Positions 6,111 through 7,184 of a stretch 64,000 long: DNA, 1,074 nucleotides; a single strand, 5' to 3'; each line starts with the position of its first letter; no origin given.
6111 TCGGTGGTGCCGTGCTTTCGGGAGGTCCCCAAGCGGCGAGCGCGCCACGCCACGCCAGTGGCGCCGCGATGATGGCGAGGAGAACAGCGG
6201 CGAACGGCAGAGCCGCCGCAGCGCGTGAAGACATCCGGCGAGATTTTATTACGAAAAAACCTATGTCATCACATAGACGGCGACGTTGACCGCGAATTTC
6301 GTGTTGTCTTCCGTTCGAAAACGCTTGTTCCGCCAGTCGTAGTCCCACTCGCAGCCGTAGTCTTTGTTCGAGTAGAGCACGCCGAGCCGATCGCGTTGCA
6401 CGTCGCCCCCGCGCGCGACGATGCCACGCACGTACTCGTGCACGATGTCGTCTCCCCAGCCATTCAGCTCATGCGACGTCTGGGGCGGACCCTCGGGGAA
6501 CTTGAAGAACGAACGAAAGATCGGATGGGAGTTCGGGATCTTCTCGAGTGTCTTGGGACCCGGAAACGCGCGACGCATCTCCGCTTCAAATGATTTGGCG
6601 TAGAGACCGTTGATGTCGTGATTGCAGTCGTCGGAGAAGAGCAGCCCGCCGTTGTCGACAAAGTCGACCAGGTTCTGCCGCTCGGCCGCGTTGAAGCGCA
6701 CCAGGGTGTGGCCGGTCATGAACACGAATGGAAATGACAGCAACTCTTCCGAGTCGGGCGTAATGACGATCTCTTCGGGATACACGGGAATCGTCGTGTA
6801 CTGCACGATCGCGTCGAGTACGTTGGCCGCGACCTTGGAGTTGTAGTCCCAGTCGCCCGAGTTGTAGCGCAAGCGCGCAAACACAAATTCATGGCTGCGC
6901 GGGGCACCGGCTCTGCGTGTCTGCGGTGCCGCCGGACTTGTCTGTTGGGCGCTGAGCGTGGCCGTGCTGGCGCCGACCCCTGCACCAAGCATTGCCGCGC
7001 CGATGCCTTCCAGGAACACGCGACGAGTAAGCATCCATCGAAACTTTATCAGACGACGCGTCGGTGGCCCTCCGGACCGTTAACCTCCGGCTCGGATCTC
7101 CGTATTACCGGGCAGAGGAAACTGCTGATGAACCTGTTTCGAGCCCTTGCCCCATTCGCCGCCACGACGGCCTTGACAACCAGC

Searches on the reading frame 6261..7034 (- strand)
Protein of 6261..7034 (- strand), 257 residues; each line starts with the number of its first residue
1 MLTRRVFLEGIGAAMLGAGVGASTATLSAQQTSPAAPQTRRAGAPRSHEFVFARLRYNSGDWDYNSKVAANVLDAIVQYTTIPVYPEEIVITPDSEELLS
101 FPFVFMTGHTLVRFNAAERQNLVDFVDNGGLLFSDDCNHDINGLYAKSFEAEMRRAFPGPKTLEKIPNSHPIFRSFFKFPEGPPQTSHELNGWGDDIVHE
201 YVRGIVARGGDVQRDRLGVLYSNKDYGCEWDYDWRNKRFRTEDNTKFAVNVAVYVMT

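Call 55: search_protein_families(library=pfam, proteins=[window:6261-7034:-], max_evalue=0.00001)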
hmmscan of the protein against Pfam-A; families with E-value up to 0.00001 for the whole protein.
window:6261-7034:- (257 aa): 1 family
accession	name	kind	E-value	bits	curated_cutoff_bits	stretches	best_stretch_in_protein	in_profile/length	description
PF13709.12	DUF4159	-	4.5e-51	173.7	25.9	1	52-256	2-202/202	Domain of unknown function (DUF4159)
